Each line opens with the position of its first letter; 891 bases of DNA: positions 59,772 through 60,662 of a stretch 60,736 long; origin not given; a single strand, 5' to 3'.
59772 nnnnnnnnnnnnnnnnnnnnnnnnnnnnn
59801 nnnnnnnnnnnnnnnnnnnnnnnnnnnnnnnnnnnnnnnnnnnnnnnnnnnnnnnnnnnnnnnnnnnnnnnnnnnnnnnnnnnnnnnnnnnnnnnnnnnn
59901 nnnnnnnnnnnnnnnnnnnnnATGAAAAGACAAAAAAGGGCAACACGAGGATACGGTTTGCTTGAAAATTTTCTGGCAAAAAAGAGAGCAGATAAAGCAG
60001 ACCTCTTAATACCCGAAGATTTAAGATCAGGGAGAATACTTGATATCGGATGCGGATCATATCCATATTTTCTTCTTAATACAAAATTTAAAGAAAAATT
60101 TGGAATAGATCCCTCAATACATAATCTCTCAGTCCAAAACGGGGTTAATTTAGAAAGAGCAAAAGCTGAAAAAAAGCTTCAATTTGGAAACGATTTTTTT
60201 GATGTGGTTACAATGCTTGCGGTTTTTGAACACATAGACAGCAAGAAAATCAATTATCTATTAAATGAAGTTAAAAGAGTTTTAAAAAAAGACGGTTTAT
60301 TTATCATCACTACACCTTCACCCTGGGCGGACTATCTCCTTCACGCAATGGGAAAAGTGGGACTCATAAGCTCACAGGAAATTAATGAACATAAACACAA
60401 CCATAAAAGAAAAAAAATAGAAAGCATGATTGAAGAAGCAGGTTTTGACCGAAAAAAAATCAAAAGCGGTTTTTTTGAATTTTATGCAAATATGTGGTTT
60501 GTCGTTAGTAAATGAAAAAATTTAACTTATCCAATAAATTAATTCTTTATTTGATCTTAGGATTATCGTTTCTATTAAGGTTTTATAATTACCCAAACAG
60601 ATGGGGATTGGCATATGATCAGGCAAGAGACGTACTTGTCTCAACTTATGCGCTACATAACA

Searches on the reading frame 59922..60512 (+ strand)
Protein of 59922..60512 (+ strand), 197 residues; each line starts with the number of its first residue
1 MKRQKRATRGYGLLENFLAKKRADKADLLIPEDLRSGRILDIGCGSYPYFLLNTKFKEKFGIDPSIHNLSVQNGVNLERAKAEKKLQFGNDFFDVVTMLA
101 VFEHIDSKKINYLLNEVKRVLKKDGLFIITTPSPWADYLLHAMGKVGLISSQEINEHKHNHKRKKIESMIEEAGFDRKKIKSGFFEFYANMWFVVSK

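Call 9: search_protein_families(library=pfam, proteins=[window:59922-60512:+], max_evalue=0.01)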
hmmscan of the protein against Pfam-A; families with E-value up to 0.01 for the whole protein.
window:59922-60512:+ (197 aa): 10 families
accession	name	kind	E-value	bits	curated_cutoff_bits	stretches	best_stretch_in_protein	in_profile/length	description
PF13489.12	Methyltransf_23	-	4.4e-15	56.2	27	1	22-176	9-160/164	Methyltransferase domain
PF08241.18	Methyltransf_11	-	6.2e-12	46.4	21.2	1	40-129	1-95/95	Methyltransferase domain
PF13649.12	Methyltransf_25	-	9.3e-09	36.3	27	1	39-125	1-97/97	Methyltransferase domain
PF13847.12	Methyltransf_31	-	2.7e-08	34.1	27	1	38-142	6-114/145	Methyltransferase domain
PF08242.18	Methyltransf_12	-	9.5e-07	29.9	30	1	40-127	1-98/98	Methyltransferase domain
PF02353.26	CMAS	-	0.0003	20.7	27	1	90-180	125-215/273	Mycolic acid cyclopropane synthetase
PF08003.17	Methyltransf_9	-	0.0013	18.2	23.8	1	33-131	113-219/315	Protein of unknown function (DUF1698)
PF07021.18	MetW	-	0.0014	18.7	21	1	36-123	13-104/193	Methionine biosynthesis protein MetW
PF03141.22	Methyltransf_29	-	0.0075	15.3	23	0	38-176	120-247/506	Putative S-adenosyl-L-methionine-dependent methyltransferase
PF01209.24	Ubie_methyltran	-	0.0097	15.7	20.1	0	79-177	104-215/233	ubiE/COQ5 methyltransferase family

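Call 13: search_protein_families(library=ncbifam, proteins=[window:59922-60512:+], max_evalue=0.01)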
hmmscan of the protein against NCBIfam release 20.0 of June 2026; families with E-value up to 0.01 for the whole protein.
window:59922-60512:+ (197 aa): 22 families
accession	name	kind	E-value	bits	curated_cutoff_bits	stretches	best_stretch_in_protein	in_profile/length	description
NF043040.1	corrin_prot_MT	hypoth_equivalog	7e-12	45.2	180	1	9-182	13-203/216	corrinoid protein-associated methyltransferase CpaM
NF045667.1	MTase_DVU1556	equivalog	1.2e-10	41.2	155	1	37-176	24-161/213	DVU_1556 family methyltransferase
TIGR01983.1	UbiG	equivalog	2.7e-08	33.4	102.95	1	27-194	45-219/228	bifunctional 2-polyprenyl-6-hydroxyphenol methylase/3-demethylubiquinol 3-O-methyltransferase UbiG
NF053839.1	CPFASynBruc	equivalog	2.3e-05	23.6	600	1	12-130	154-277/410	cyclopropane fatty acid synthase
NF008686.0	PRK11705.1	equivalog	3.5e-05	23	400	1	37-131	168-267/383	cyclopropane fatty acyl phospholipid synthase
TIGR01934.1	MenG_MenH_UbiE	subfamily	4.4e-05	22.9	158.35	1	37-186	41-214/223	ubiquinone/menaquinone biosynthesis methyltransferase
NF011650.0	PRK15068.1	equivalog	0.0001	21.3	209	1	32-131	119-227/324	tRNA 5-methoxyuridine(34)/uridine 5-oxyacetic acid(34) synthase CmoB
TIGR00452.1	TIGR00452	equivalog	0.00011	21.1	275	1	32-131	114-221/316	tRNA 5-methoxyuridine(34)/uridine 5-oxyacetic acid(34) synthase CmoB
NF001242.0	PRK00216.1-3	equivalog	0.00013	21.4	351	0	70-129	119-175/258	bifunctional demethylmenaquinone methyltransferase/2-methoxy-6-polyprenyl-1,4-benzoquinol methylase UbiE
NF001244.0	PRK00216.1-5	equivalog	0.00013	21.3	216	1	37-129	50-153/236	bifunctional demethylmenaquinone methyltransferase/2-methoxy-6-polyprenyl-1,4-benzoquinol methylase UbiE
TIGR02021.1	BchM-ChlM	equivalog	0.00041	19.8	158.9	1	29-191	47-214/218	magnesium protoporphyrin IX methyltransferase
NF041536.1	ArsM_DUF2284_UU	exception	0.00044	18.7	575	1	71-130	126-181/459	arsenite methyltransferase/DUF2284 domain selenoprotein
TIGR02081.1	metW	equivalog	0.00047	19.7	189.5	1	37-123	15-104/194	methionine biosynthesis protein MetW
TIGR04074.1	bacter_Hen1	equivalog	0.00063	18.3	340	1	34-134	281-396/462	3' terminal RNA ribose 2'-O-methyltransferase Hen1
NF041537.1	ArsM_AhpD_UU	exception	0.0013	17.5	510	1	75-130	129-181/345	arsenite methyltransferase/AhpD domain selenoprotein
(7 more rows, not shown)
